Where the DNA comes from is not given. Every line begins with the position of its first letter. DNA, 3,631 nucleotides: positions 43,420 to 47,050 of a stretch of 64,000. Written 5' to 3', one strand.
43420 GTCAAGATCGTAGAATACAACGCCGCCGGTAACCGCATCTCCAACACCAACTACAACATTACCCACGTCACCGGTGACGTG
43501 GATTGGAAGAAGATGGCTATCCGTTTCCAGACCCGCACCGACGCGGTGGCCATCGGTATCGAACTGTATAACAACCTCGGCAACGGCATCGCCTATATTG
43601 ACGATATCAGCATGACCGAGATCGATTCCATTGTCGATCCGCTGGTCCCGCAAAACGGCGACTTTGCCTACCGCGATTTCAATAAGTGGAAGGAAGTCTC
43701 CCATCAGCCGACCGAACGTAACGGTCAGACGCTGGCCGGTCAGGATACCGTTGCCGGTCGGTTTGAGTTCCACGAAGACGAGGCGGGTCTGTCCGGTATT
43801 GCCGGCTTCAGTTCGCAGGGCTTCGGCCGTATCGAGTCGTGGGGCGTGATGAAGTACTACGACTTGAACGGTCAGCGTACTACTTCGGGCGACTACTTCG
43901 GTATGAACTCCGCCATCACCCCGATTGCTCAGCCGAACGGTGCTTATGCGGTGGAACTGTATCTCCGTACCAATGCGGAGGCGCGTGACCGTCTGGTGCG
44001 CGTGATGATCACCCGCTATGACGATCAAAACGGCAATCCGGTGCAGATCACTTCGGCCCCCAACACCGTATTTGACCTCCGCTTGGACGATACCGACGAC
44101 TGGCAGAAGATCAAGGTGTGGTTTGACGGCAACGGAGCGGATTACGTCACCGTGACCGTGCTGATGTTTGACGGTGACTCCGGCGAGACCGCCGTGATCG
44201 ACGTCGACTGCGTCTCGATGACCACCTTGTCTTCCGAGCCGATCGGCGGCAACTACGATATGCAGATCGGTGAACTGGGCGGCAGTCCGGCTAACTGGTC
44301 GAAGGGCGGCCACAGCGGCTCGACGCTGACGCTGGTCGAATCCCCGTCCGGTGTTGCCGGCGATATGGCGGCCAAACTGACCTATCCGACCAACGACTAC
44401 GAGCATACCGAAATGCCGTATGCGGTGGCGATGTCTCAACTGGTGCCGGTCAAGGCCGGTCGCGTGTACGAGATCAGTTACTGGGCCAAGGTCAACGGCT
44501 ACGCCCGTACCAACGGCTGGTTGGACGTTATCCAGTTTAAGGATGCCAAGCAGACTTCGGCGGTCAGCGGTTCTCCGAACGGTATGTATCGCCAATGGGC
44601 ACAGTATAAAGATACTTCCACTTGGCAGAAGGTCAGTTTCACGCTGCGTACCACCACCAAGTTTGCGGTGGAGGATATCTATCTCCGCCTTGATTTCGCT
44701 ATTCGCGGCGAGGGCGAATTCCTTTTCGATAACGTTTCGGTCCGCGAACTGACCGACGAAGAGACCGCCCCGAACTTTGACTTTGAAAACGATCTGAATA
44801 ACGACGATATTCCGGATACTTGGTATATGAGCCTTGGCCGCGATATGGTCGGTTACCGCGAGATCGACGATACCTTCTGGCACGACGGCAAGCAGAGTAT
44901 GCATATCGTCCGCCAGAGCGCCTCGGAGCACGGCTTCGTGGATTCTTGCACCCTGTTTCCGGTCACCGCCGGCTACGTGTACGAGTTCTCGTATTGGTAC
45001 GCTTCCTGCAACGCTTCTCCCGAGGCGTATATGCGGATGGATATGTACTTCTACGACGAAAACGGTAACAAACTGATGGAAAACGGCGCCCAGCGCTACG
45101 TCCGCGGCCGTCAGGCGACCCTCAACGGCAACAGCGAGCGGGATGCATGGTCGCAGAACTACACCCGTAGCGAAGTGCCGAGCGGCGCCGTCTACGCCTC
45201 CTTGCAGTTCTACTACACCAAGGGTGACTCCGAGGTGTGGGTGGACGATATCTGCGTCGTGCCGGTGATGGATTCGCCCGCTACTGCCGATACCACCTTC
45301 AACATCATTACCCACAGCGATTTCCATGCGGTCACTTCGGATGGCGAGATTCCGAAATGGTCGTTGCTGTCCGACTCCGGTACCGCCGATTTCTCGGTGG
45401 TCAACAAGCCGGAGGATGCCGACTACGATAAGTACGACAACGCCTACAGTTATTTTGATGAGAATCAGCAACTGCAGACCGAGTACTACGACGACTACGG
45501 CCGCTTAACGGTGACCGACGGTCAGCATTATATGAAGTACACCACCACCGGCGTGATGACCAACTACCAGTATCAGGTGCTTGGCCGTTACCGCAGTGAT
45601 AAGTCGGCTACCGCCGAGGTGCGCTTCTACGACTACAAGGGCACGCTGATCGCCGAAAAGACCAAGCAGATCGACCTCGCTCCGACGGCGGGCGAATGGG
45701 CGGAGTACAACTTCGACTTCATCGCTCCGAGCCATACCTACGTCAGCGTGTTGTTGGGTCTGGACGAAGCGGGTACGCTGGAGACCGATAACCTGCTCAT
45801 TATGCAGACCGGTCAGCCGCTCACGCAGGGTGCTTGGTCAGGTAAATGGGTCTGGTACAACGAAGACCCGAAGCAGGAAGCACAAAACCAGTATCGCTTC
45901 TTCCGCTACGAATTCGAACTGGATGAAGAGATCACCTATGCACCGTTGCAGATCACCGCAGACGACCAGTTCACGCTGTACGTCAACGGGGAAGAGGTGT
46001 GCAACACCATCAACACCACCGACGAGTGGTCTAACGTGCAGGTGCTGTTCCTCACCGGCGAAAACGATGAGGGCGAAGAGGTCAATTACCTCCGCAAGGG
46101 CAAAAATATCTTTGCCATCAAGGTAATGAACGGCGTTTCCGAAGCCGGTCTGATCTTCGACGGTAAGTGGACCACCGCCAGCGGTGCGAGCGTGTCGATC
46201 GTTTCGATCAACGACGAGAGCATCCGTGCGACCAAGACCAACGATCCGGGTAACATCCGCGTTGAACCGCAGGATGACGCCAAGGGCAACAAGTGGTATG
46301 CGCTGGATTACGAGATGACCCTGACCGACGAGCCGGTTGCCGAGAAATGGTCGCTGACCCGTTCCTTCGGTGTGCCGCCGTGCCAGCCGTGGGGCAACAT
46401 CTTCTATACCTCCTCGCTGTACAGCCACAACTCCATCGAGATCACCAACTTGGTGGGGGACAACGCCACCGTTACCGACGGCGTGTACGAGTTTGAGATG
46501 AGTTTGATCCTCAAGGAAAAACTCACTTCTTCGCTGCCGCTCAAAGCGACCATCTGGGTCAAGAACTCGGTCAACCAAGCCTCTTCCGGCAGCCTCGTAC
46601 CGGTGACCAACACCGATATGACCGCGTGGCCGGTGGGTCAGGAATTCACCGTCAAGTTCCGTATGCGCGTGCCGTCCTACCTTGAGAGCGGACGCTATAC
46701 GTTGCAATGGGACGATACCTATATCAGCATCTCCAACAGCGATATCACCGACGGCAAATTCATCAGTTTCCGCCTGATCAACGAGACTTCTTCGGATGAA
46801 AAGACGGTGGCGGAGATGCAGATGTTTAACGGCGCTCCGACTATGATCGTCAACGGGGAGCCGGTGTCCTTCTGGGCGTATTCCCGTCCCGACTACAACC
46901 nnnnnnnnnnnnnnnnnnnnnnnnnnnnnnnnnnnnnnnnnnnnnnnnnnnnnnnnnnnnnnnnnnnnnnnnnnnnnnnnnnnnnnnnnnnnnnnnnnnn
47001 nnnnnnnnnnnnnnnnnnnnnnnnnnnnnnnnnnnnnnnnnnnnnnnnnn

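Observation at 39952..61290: A roughly 21-kb operon: two giant CBM-array, GH42-like surface proteins flanking an ABC sugar importer (Gram-positive PUL-like locus of unknown substrate)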

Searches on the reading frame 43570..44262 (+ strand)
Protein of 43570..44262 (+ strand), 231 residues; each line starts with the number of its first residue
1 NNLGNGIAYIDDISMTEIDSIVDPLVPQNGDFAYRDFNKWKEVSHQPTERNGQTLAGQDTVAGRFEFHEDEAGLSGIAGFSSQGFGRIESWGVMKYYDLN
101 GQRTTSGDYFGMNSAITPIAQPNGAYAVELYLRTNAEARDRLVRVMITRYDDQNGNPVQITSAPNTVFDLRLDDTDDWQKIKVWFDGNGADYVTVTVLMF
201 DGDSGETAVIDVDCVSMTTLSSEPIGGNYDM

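Call 38: search_protein_families(library=pfam, proteins=[window:43570-44262:+], max_evalue=1)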
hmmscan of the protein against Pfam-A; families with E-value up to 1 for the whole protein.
seq(231 aa): 1 family
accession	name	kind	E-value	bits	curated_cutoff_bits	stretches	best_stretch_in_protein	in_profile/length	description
PF15425.12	DUF4627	-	0.093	12.8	24.9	1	126-186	99-154/211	Domain of unknown function (DUF4627)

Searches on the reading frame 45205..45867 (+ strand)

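Call 38: search_protein_families(library=pfam, proteins=[window:45205-45867:+], max_evalue=1)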
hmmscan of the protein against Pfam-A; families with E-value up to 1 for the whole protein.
seq(221 aa): 2 families
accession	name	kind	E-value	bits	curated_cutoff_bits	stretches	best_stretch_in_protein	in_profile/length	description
PF17786.7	Mannosidase_ig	-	0.025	15.6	23.4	1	130-173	12-56/91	Mannosidase Ig/CBM-like domain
PF20622.4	Big_15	-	0.22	11.8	27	1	87-156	13-80/82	Bacterial Ig domain (Big_16)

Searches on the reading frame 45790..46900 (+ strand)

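Call 63: search_solved_structures(query=window:45790-46900:+, max_evalue=1)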
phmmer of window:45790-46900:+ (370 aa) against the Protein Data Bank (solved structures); distinct sequences matched with E-value up to 1: 6.
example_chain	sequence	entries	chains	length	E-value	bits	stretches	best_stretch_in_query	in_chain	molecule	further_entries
3w5m_A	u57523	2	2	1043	1.7e-06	30.6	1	10-161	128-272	Putative rhamnosidase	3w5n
6t0q_A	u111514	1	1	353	3.1e-05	26.5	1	18-73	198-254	Lectin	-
6t1d_A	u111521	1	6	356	3.3e-05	26.5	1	18-73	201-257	Lectin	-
6kbj_A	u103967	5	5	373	4.2e-05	26.1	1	18-73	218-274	Lectin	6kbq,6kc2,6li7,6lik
2okx_A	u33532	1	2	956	0.00018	24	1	15-71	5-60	Rhamnosidase B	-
9ibp_A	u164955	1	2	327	0.045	16.1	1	12-178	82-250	Immunogenic protein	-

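Call 64: search_solved_structures(query=window:45790-46900:+, max_evalue=0.001, show_alignments=5)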
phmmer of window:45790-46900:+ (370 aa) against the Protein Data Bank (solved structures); distinct sequences matched with E-value up to 0.001: 5.
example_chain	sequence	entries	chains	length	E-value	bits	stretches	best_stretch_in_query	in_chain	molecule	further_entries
3w5m_A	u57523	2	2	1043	1.7e-06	30.6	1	10-161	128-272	Putative rhamnosidase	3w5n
6t0q_A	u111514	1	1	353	3.1e-05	26.5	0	18-73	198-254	Lectin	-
6t1d_A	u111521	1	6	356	3.3e-05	26.5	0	18-73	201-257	Lectin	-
6kbj_A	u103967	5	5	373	4.2e-05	26.1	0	18-73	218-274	Lectin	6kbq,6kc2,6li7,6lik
2okx_A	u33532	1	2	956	0.00018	24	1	15-71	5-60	Rhamnosidase B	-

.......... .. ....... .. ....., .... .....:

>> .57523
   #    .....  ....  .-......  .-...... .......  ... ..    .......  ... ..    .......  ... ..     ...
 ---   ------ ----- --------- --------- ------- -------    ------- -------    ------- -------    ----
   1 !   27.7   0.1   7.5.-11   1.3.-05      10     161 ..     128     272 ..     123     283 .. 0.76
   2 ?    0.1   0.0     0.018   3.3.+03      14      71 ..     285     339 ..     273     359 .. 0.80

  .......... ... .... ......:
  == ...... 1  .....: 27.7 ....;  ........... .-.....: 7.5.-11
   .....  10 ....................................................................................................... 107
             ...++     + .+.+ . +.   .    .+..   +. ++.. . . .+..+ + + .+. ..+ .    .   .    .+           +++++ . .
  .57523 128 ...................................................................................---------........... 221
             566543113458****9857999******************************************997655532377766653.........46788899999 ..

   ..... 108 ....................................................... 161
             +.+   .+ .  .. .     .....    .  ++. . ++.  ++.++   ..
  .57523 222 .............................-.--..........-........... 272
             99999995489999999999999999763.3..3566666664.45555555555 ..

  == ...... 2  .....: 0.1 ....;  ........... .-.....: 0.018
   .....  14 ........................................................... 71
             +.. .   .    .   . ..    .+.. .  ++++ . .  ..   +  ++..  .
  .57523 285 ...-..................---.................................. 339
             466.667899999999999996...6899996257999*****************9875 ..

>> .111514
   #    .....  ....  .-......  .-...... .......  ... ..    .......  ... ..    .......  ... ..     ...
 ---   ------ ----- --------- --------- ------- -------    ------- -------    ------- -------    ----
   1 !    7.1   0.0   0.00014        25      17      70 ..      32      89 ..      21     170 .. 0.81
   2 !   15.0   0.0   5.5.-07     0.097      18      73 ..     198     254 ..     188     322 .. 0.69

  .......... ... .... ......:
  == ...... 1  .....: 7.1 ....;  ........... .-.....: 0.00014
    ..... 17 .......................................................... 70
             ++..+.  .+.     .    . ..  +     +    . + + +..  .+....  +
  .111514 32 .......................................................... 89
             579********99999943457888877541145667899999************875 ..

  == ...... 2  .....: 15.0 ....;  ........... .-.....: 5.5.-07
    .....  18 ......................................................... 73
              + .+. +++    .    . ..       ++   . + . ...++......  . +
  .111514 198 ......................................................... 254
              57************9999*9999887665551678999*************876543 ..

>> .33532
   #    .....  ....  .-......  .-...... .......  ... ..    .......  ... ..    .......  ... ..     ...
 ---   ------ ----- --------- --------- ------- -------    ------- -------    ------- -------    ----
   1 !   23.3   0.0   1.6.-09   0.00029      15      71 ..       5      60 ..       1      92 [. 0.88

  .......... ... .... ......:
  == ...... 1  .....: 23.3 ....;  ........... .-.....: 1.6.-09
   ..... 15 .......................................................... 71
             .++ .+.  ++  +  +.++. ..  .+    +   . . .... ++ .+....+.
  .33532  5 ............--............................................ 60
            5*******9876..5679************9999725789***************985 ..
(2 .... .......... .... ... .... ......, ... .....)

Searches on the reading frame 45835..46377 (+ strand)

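Call 38: search_protein_families(library=pfam, proteins=[window:45835-46377:+], max_evalue=1)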
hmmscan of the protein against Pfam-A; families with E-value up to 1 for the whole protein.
seq(181 aa): 6 families
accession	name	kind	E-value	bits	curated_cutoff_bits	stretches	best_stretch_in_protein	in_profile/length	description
PF11974.14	bMG3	-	0.011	16.1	34.9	1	114-149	27-62/103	Bacterial alpha-2-macroglobulin MG3 domain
PF07691.17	PA14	-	0.028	14.7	24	1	26-59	53-85/147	PA14 domain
PF13385.13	Laminin_G_3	-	0.041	14.5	27.6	1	43-77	90-125/151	Concanavalin A-like lectin/glucanases superfamily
PF19453.4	DUF5991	-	0.074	13.8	24.3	1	1-96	4-90/122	Family of unknown function (DUF5991)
PF12663.12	DUF3788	-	0.14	12.5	25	1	56-137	24-103/128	Protein of unknown function (DUF3788)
PF00072.30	Response_reg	-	0.25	11.9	30.2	1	50-96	55-99/111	Response regulator receiver domain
